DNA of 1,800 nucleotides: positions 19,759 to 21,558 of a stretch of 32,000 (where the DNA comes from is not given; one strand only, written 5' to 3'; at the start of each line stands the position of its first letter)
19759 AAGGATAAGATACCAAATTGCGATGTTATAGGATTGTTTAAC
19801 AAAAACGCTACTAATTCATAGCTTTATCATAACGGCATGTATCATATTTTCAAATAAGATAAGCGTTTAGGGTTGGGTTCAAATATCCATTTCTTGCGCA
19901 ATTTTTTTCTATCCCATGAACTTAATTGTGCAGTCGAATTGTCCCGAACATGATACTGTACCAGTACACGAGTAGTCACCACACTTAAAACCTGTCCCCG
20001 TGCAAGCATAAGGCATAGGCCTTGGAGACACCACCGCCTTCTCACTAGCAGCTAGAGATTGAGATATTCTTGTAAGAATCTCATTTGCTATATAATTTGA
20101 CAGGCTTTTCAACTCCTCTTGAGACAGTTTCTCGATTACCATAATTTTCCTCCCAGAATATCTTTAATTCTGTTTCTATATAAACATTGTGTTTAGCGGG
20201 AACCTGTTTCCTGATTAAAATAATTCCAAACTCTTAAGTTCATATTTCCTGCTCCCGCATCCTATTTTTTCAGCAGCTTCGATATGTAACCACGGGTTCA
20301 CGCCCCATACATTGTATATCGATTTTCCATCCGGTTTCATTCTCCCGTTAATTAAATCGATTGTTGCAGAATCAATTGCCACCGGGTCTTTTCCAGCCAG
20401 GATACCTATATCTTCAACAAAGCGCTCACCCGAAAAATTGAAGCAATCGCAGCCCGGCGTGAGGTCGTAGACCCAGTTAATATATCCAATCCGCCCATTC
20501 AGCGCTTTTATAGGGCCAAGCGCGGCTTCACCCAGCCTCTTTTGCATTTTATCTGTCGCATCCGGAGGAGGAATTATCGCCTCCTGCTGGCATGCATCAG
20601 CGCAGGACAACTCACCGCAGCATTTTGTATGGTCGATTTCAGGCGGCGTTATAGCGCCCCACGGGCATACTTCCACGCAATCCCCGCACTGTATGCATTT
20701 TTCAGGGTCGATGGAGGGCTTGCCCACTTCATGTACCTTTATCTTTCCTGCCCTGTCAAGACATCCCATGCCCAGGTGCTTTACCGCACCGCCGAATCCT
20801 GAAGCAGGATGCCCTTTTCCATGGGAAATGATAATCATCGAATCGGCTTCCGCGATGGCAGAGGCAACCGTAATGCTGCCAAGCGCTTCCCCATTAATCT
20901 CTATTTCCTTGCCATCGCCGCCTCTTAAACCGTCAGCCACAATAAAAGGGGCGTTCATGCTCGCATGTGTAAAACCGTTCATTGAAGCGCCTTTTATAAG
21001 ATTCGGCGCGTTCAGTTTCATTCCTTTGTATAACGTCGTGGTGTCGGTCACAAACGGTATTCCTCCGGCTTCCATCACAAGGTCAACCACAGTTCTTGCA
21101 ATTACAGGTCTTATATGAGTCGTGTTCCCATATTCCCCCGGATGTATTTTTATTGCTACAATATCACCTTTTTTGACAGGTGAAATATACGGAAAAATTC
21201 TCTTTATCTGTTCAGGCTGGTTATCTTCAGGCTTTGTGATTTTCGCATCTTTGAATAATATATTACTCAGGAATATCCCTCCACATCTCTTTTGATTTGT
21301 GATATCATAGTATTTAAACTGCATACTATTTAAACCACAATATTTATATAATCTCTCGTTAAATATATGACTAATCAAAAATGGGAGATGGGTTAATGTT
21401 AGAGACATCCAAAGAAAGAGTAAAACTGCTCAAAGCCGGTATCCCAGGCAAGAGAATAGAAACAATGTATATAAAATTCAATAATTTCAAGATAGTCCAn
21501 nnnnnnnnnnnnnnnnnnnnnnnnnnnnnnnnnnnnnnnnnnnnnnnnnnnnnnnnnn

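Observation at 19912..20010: Core peptide has a quasi-periodic [Y/F/V]-x-C-[T/S/G]-G module repeated five times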

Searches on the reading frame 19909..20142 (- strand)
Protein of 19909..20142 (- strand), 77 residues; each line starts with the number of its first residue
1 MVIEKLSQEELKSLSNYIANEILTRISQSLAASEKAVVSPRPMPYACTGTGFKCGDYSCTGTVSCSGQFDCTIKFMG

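Call 3: search_protein_families(library=ncbifam, proteins=[window:19909-20142:-], max_evalue=1)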
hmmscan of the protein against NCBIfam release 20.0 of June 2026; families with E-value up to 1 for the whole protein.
window:19909-20142:- (77 aa): 0 families

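Call 4: search_protein_families(library=pfam, proteins=[window:19909-20142:-], max_evalue=1)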
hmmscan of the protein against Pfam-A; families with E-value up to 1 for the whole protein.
window:19909-20142:- (77 aa): 2 families
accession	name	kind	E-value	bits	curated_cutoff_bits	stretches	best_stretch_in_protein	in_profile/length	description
PF11419.13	DUF3194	-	0.15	12.9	21.5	1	4-34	2-32/83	Protein of unknown function (DUF3194)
PF00057.23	Ldl_recept_a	-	0.29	11.8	24.1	1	46-71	2-28/37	Low-density lipoprotein receptor domain class A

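Call 5: find_homologous_proteins(query=window:19909-20142:-, max_evalue=10)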
Query window:19909-20142:- (77 aa): 1 proteins with E <= 10 among 1 candidates.
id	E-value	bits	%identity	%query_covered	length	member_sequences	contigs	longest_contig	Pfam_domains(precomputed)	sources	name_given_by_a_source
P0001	2.1e-44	166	100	100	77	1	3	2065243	-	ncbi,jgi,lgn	jgi:hypothetical protein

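Call 7: find_encoding_contigs(protein=P0001, flank=10000, max_places=6)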
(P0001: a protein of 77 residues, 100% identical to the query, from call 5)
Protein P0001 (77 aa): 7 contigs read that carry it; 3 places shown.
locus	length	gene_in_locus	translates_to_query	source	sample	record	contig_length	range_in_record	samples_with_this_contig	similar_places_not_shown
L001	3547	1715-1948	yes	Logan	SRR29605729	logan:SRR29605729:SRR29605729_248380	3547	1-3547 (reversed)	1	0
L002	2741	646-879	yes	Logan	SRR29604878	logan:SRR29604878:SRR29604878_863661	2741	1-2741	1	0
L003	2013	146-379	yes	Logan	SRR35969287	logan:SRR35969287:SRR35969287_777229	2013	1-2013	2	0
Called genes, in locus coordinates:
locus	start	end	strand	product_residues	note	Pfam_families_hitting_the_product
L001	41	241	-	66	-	PF13237:Fer4_10 (faint), PF14697:Fer4_21 (faint), PF12837:Fer4_6 (faint), PF00037:Fer4, PF12797:Fer4_2 (faint), PF12838:Fer4_7 (weak), PF13187:Fer4_9 (weak), PF00037:Fer4 (weak), +2 more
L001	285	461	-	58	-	-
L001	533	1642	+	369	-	PF04015:DUF362, PF12838:Fer4_7 (weak), PF00037:Fer4, PF12797:Fer4_2 (weak), PF12837:Fer4_6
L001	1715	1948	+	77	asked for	-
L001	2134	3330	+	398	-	PF13353:Fer4_12, PF04055:Radical_SAM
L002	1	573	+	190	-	?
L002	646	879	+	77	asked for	-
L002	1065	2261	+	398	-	PF13353:Fer4_12, PF04055:Radical_SAM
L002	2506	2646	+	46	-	-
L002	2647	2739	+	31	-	?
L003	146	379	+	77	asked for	-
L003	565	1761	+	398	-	PF13353:Fer4_12, PF04055:Radical_SAM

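Call 14: search_protein_representatives(protein=window:19909-20142:-)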
Query: 77 residues. Proteins with E-value up to 0.001 (for the whole library): 29; up to 1e-10: 4; up to 1e-30: 1. The best 29 are listed.
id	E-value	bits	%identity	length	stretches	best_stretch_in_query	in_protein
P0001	6.7e-45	165.8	100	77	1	1-77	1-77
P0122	8.4e-13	64.1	44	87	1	4-77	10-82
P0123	2.8e-12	62.5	48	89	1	3-77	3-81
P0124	6.8e-12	61.3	44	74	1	6-77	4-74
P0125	1.1e-10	57.5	51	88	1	8-77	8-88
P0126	1.2e-09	54.2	44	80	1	7-77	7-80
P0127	1.6e-09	53.7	49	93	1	23-77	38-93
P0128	4.7e-09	52.3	36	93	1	3-77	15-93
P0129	2.1e-08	50.2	42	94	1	9-77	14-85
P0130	7.3e-08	48.5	33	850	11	31-70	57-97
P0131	8.9e-08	48.2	39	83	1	6-77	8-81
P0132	3.0e-07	46.6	38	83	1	7-77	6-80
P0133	4.3e-07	46.1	40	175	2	13-72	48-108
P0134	1.3e-06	44.5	28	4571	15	18-67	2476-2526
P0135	1.7e-06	44.2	43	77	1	18-75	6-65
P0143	3.1e-04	37.0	40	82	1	13-75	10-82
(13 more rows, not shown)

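Call 17: find_homologous_proteins(query=A2, max_evalue=0.01)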
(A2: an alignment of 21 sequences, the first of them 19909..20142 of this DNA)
Query A2 (21 sequences) (77 aa, profile of the alignment): 14 proteins with E <= 0.01 among 371 candidates.
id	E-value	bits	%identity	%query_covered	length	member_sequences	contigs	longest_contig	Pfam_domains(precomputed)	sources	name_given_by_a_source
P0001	7.4e-24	101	100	100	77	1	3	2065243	-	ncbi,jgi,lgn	jgi:hypothetical protein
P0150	1.3e-23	101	38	100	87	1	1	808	-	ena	-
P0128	2.5e-22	97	34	97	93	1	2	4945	-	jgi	jgi:hypothetical protein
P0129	3.7e-22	96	41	88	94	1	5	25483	-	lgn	-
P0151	5.7e-22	95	45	100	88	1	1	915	-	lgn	-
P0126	8.3e-22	95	39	100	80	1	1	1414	-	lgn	-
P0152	1.7e-21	94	44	100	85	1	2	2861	-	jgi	jgi:hypothetical protein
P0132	3.1e-21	93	33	96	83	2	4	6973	-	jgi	jgi:hypothetical protein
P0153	2.1e-19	87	40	97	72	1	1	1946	-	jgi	jgi:hypothetical protein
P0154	8.4e-19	85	38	94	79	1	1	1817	-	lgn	-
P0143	8.6e-17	79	34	91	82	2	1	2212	-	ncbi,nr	ncbi:MAG TPA: hypothetical protein VLA74_03640 [Nitrososphaeraceae archaeon]|nr:hypothetical protein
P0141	1.6e-16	78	36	94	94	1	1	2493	-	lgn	-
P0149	8.3e-16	76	38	90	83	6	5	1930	-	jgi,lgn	jgi:hypothetical protein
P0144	5.3e-15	73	36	84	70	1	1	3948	-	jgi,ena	-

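Call 18: find_encoding_contigs(protein=P0129, flank=8000, max_places=3)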
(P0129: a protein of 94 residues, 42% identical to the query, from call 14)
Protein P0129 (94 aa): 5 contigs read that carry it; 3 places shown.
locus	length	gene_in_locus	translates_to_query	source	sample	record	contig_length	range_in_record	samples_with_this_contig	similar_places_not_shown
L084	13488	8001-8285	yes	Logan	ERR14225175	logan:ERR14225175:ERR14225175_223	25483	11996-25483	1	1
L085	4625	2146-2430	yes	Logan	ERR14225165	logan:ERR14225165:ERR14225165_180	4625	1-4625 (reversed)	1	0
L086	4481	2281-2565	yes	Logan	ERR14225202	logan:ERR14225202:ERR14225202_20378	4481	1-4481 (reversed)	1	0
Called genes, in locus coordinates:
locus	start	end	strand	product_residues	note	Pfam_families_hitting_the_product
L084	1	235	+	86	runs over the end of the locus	-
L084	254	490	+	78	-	PF01058:Oxidored_q6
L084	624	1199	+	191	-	-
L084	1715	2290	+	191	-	-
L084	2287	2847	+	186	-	PF00578:AhpC-TSA, PF08534:Redoxin, PF02630:SCO1-SenC (weak), PF13905:Thioredoxin_8 (weak)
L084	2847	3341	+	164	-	-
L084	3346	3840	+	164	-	-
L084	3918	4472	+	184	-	-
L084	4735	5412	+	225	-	PF03243:MerB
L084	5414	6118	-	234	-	PF04967:HTH_10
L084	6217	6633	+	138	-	-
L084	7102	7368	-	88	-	PF01609:DDE_Tnp_1 (weak)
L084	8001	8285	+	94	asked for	-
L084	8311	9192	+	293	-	PF04055:Radical_SAM, PF13353:Fer4_12 (weak)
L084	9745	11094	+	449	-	PF13304:AAA_21 (weak), PF13175:AAA_15 (faint), PF20469:OLD-like_TOPRIM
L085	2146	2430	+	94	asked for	-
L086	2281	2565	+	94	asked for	-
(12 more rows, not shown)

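Call 19: find_encoding_contigs(protein=P0132, flank=6000, max_places=3)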
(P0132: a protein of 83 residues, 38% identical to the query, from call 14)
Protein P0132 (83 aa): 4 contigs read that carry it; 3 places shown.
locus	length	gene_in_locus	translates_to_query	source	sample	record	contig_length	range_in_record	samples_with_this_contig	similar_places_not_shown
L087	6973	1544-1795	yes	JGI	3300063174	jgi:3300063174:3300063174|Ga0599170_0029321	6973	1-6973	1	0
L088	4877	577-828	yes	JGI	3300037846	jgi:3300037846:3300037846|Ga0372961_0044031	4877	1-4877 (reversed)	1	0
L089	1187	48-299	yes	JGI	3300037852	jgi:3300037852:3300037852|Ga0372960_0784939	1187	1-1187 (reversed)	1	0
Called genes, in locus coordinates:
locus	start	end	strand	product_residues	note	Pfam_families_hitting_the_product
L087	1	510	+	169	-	?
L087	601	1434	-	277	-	PF13531:SBP_bac_11, PF01547:SBP_bac_1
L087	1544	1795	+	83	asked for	-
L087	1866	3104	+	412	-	PF04055:Radical_SAM, PF13353:Fer4_12 (faint)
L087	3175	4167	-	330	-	PF01300:Sua5_yciO_yrdC, PF03481:Sua5_C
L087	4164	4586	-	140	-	PF01638:HxlR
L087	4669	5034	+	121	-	PF02525:Flavodoxin_2, PF03358:FMN_red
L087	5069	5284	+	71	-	PF02525:Flavodoxin_2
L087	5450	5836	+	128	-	PF13577:SnoaL_4 (weak), PF13474:SnoaL_3 (weak), PF14534:DUF4440, PF12680:SnoaL_2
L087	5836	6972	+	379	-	?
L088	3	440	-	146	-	?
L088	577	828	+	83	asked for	-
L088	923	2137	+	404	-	PF04055:Radical_SAM, PF13353:Fer4_12 (faint)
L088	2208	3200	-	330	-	PF01300:Sua5_yciO_yrdC, PF03481:Sua5_C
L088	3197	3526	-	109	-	PF01638:HxlR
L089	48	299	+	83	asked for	-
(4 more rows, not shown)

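Call 20: find_encoding_contigs(protein=P0143, flank=6000, max_places=2)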
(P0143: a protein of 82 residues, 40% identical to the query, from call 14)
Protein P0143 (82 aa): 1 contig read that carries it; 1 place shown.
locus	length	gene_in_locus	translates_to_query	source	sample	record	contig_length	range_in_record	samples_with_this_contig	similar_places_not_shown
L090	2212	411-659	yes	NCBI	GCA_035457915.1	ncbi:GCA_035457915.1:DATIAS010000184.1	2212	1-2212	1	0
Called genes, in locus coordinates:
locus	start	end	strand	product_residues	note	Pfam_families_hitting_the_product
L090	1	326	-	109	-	?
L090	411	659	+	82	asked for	-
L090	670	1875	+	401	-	PF13353:Fer4_12 (weak), PF04055:Radical_SAM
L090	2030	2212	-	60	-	?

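Call 52: predict_structure(alignment_id=A2)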
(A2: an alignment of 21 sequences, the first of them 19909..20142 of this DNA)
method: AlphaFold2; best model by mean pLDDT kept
length: 77 residues; sequences in the alignment: 21
mean_pLDDT: 65.7   pTM: 0.38
mean pLDDT of the five models: 65.7, 65.0, 63.6, 63.0, 61.7
residues with pLDDT >= 90: 15; 70-90: 14; 50-70: 34; < 50: 14
segments of 3 or more residues with pLDDT < 50: 56-58
pLDDT, mean of each block of 10 residues (from residue 1): 76 93 90 60 51 51 52 48
secondary structure, 60 per line:
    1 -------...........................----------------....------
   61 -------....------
elements in order: H8-34 E51-54 E68-71

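Call 63: search_protein_families(library=padloc, proteins=[window:19909-20142:-], max_evalue=0.01)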
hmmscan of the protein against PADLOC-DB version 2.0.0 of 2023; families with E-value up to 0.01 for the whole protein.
window:19909-20142:- (77 aa): 0 families

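Call 64: search_protein_families(library=ncbifam, alignment_id=A2, max_evalue=1)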
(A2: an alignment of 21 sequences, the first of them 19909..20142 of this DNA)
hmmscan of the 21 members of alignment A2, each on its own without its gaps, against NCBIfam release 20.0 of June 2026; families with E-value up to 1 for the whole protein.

A. member 1, window:19909-20142:- (77 aa): 0 families

B. families by the number of members that match (of 21 scanned): 6 families
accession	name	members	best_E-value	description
TIGR03601.1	B_an_ocin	7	0.0022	heterocycloanthracin/sonorensin family bacteriocin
NF050166.1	Cu_RiPP_BufA2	2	0.0001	BufA2 family periplasmic bufferin-type metallophore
NF038329.2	gly_rich_SclB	1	0.048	LPXTG-anchored collagen-like adhesin Scl2/SclB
NF040646.1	HPT_Archaea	1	0.066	hypoxanthine/guanine phosphoribosyltransferase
TIGR01656.1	Histidinol-ppas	1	0.12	histidinol-phosphate phosphatase domain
TIGR01261.1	hisB_Nterm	1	0.15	histidinol-phosphatase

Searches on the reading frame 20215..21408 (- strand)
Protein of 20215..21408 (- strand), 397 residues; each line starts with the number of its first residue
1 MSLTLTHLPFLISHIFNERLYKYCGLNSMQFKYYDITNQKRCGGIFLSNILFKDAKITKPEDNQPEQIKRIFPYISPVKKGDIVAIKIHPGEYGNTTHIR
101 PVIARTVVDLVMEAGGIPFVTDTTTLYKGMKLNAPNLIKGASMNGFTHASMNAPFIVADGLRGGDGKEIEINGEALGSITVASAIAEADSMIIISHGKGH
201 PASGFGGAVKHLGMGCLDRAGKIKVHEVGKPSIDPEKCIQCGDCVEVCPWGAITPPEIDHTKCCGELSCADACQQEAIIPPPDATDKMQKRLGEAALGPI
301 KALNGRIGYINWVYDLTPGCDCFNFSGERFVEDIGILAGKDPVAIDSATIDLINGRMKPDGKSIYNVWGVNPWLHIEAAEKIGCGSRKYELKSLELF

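Call 3: search_protein_families(library=ncbifam, proteins=[window:20215-21408:-], max_evalue=1)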
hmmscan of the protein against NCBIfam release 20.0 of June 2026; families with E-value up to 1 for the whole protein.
window:20215-21408:- (397 aa): 71 families (the best 25 are shown)
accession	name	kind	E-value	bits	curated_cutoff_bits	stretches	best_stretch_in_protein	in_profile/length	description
TIGR04105.1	FeFe_hydrog_B1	subfamily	1.3e-07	30.7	450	1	208-254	158-206/462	monomeric [FeFe] hydrogenase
TIGR02179.1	PorD_KorD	subfamily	2.9e-06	27.3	60.05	1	227-278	16-72/78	2-oxoacid:acceptor oxidoreductase, delta subunit, pyruvate/2-ketoisovalerate family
NF040684.1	PorD_Arch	equivalog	9.9e-06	25.6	120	1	227-278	23-79/85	pyruvate synthase subunit PorD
TIGR02700.1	flavo_MJ0208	hypoth_equivalog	1.4e-05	24.5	251.35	1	209-279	123-195/234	dihydromethanopterin reductase (acceptor)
NF058577.1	FdxA_fam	equivalog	2.2e-05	24.6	65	2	230-252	30-52/52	4Fe-4S ferredoxin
NF040770.1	hetero_SS_HdrA2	exception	3.1e-05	22.3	1100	1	220-279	562-624/777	CoB-CoM heterodisulfide reductase HdrA2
TIGR02512.1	FeFe_hydrog_A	subfamily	5.9e-05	22.1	405.95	1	216-255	30-69/375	[FeFe] hydrogenase, group A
NF007382.0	PRK09898.1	equivalog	9.6e-05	22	213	1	227-277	145-197/208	ferredoxin-like protein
NF038196.1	ferrodoxin_EFR1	subfamily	0.00014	22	75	1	232-278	181-229/242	EFR1 family ferrodoxin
TIGR01971.1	NuoI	subfamily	0.00029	20.4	113.05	1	227-254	72-99/121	NADH-quinone oxidoreductase, chain I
NF045874.1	Vhu_polyferre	exception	0.00059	18.7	600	1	224-291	116-187/381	F420-non-reducing hydrogenase associated-polyferredoxin VhuB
NF009053.0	PRK12387.1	subfamily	0.00081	19.2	204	1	228-254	30-56/180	formate hydrogenlyase complex iron-sulfur subunit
NF006076.0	PRK08222.1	equivalog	0.001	18.9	270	1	229-254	31-56/181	hydrogenase 4 subunit H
NF040763.1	FeFe_hydrog_A6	exception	0.0011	17.5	765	1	217-254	169-206/571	NADH-dependent [FeFe] hydrogenase, group A6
TIGR02494.1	PFLE_PFLC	subfamily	0.0014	18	174.35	1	235-278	47-97/293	glycyl-radical enzyme activating protein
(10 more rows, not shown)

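Call 4: search_protein_families(library=pfam, proteins=[window:20215-21408:-], max_evalue=1)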
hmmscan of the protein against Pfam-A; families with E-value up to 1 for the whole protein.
window:20215-21408:- (397 aa): 15 families
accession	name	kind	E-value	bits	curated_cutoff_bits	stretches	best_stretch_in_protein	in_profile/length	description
PF04015.17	DUF362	-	2e-40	139.5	24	1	84-351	1-200/200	Domain of unknown function (DUF362)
PF00037.32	Fer4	-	3e-09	36.8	21.1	1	232-254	2-24/24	4Fe-4S binding domain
PF12837.12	Fer4_6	-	1.4e-07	31.6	25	1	230-253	1-24/24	4Fe-4S binding domain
PF12838.12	Fer4_7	-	3.7e-07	30.9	27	1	220-252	20-52/52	4Fe-4S dicluster domain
PF12797.12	Fer4_2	-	1.1e-06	28.6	24.5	1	230-250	2-22/22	4Fe-4S binding domain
PF13237.11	Fer4_10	-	0.00011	22.5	25.5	1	231-273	2-52/53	4Fe-4S dicluster domain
PF14697.11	Fer4_21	-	0.00021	21.8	35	1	233-250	3-20/59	4Fe-4S dicluster domain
PF13187.11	Fer4_9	-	0.00053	20.4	27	2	231-253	34-52/52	4Fe-4S dicluster domain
PF12798.12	Fer4_3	-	0.00093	20.3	27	1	238-252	1-15/15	4Fe-4S binding domain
PF13484.11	Fer4_16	-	0.0014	19.8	30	1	237-263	1-29/66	4Fe-4S double cluster binding domain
PF12800.12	Fer4_4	-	0.016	16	24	1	235-249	1-15/17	4Fe-4S binding domain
PF25160.1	LdpA_Fe-S-bd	-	0.037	14.2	27.6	1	231-254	21-44/49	LdpA Fe-S cluster-binding domain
PF13183.11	Fer4_8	-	0.056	14.4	27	1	236-249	52-65/68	4Fe-4S dicluster domain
PF13746.11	Fer4_18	-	0.16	12.6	27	1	236-275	59-97/114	4Fe-4S dicluster domain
PF09861.14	Lar_N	-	0.48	10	23.3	0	178-220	144-186/204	Lactate racemase N-terminal domain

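Call 63: search_protein_families(library=padloc, proteins=[window:20215-21408:-], max_evalue=0.01)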
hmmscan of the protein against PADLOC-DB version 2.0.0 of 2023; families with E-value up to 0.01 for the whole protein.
window:20215-21408:- (397 aa): 0 families
